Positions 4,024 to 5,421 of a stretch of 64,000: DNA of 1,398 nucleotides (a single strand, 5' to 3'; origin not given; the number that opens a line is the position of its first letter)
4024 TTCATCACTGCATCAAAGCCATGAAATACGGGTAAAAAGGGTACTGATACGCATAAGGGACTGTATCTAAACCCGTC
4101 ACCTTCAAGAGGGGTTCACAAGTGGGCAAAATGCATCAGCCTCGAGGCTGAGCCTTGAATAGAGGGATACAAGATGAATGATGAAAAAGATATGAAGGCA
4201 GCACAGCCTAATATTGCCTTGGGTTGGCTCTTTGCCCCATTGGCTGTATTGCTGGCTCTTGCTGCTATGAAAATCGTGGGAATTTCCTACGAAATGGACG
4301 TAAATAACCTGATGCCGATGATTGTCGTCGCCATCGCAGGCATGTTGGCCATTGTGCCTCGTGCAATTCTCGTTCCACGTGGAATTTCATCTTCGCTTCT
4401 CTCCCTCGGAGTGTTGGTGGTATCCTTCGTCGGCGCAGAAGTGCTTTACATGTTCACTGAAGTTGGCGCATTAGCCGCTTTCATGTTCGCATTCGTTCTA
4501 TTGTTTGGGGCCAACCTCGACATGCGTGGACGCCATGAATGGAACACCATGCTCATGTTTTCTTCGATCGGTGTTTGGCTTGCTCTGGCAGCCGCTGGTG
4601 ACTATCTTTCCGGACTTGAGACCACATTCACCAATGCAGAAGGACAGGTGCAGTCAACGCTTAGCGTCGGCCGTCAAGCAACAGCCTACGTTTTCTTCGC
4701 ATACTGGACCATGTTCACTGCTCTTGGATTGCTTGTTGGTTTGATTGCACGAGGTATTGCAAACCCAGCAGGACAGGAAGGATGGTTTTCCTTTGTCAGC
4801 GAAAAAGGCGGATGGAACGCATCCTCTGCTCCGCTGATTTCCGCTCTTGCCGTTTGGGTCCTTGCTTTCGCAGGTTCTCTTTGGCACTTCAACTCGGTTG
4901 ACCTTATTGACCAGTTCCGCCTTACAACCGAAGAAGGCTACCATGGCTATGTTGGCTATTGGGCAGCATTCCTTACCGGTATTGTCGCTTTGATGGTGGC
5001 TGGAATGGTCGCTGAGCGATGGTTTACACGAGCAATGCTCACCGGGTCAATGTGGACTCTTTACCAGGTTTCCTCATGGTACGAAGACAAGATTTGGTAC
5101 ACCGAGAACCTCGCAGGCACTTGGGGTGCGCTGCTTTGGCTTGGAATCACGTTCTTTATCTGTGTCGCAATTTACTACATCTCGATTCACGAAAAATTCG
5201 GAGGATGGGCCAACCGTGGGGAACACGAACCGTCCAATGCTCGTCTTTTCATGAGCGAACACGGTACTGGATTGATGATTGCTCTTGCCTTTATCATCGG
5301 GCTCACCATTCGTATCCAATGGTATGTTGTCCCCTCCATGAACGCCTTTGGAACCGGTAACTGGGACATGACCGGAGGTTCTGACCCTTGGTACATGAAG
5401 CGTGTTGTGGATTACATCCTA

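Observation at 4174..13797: Oligosaccharyltransferase AglB embedded in a 3,207-aa surface protein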

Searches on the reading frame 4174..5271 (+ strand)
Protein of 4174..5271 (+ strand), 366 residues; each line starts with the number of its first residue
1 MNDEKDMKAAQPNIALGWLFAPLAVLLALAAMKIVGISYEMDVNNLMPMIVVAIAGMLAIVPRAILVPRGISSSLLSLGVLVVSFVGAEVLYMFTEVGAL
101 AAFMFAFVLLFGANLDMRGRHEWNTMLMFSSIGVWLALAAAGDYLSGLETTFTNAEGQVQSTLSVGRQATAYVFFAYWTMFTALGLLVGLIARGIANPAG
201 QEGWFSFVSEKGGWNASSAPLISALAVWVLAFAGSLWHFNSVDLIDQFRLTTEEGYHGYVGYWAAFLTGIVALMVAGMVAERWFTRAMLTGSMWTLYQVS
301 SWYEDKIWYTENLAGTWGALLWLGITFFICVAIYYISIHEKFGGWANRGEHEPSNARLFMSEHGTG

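Call 27: search_protein_families(library=pfam, proteins=[window:4174-5250:+], max_evalue=1)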
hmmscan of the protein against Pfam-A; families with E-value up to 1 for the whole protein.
window:4174-5250:+ (359 aa): 0 families

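Call 44: search_solved_structures(query=window:4174-5271:+, max_evalue=10)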
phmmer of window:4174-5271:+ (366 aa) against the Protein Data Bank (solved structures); distinct sequences matched with E-value up to 10: 1.
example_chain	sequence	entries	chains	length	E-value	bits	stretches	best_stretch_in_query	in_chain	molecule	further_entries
8vb2_M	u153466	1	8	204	0.027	16.9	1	130-207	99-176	Ejection protein 3 (gp50)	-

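Call 53: predict_structure(alignment_id=A3)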
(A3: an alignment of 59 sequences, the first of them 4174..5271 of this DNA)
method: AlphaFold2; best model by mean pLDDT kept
length: 366 residues; sequences in the alignment: 59
mean_pLDDT: 78.6   pTM: 0.81
mean pLDDT of the five models: 78.6, 77.5, 76.5, 74.7, 69.3
residues with pLDDT >= 90: 74; 70-90: 205; 50-70: 73; < 50: 14
segments of 3 or more residues with pLDDT < 50: 1-10
pLDDT, mean of each block of 10 residues (from residue 1): 36 71 85 77 80 88 73 83 91 85 92 87 91 92 84 78 86 95 92 77 68 64 89 91 83 80 91 81 77 82 73 65 70 66 52 64 59
secondary structure, 60 per line:
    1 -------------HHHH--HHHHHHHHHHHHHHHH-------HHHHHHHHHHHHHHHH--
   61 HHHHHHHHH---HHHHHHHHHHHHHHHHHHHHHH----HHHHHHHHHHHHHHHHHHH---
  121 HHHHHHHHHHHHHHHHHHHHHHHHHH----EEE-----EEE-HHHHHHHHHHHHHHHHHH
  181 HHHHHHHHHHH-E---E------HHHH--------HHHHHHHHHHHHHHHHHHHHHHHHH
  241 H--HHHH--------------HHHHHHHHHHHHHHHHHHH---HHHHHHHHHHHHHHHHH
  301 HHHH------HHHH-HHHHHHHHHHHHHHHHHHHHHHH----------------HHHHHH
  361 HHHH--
elements in order: H14-17 H20-35 H43-58 H61-69 H73-94 H99-117 H121-146 E151-153 E159-161 H163-191 H204-207 H216-241 H244-247 H262-280 H284-304 H311-314 H316-338 H355-364

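Call 55: fold_search(model_id=the predicted structure, library=pdb)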
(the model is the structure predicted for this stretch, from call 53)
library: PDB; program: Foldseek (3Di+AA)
matches with E <= 10: 290; with E <= 0.001: 0
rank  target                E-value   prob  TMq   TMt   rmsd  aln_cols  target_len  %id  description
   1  8dnw_A                4.5e-01  0.10  0.13  0.12  21.8       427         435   12  Cryo-EM structure of the human Sec61 complex in a partially-open apo state (Class 2) (released 2023-05-24)
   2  8zfz_R                5.5e-01  0.18  0.19  0.21  18.7       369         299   11  cryo-EM structure of Gs-coupled zebrafish GPR4 at pH 6.5 (released 2025-01-22)
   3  9l9o_A                6.2e-01  0.08  0.13  0.12  31.6       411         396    9  Cryo-EM structure of apo GPR50 with BRIL fusion, anti-BRIL Fab, and anti-Fab Nb complex (released 2026-02-18)
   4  9k20_A                7.3e-01  0.13  0.15  0.18  22.3       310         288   14  Cryo-EM structure of ATP-bound P2Y purinoceptor 2-miniGo-scFv16 complex (released 2025-06-11)
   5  9u81_R                8.0e-01  0.08  0.14  0.14  28.6       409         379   13  Cryo-EM structure of tolvaptan-bound human vasopressin V2 receptor complex with Fab (released 2025-12-10)
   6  8zcj_G                9.8e-01  0.18  0.19  0.23  20.5       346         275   14  Cryo-EM structure of the pasireotide-bound SSTR5-Gi complex (released 2024-07-10)
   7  5nj6_A                9.8e-01  0.05  0.11  0.11  31.1       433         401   12  Crystal structure of a thermostabilised human protease-activated receptor-2 (PAR2) in ternary complex with Fab3949 and (released 2017-05-03)
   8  9lm7_A                1.1e+00  0.47  0.24  0.24  17.4       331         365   14  Crystal structrue of bvFP-Pr1-88.4 (released 2026-01-28)
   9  8tb7_R                1.1e+00  0.09  0.15  0.16  27.5       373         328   11  Cryo-EM Structure of GPR61- (released 2023-10-04)
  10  8hs2_R                1.1e+00  0.10  0.14  0.17  21.7       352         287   11  Orphan GPR20 in complex with Fab046 (released 2023-03-08)
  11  9d4z_R                1.2e+00  0.13  0.17  0.20  20.0       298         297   15  CryoEM structure of PAR1 with endogenous tethered ligand (released 2025-05-07)
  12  5och_D                1.2e+00  0.25  0.27  0.20  19.8       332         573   14  The crystal structure of human ABCB8 in an outward-facing state (released 2018-07-25)
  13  7t9n_R                1.2e+00  0.13  0.19  0.14  23.0       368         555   11  M22 Agonist Autoantibody bound to Human Thyrotropin receptor in complex with miniGs399 (composite structure) (released 2022-08-03)
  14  9ekh_A                1.2e+00  0.07  0.14  0.13  30.0       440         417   13  Cryo-EM structure ONO3030297-bound prostaglandin D2 receptor (DP1)-bRIL-Fab complex (released 2025-09-03)
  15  9lm9_A                1.3e+00  0.38  0.25  0.24  17.1       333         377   15  Crystal structure of bvFP-Pfr21 (released 2026-01-28)
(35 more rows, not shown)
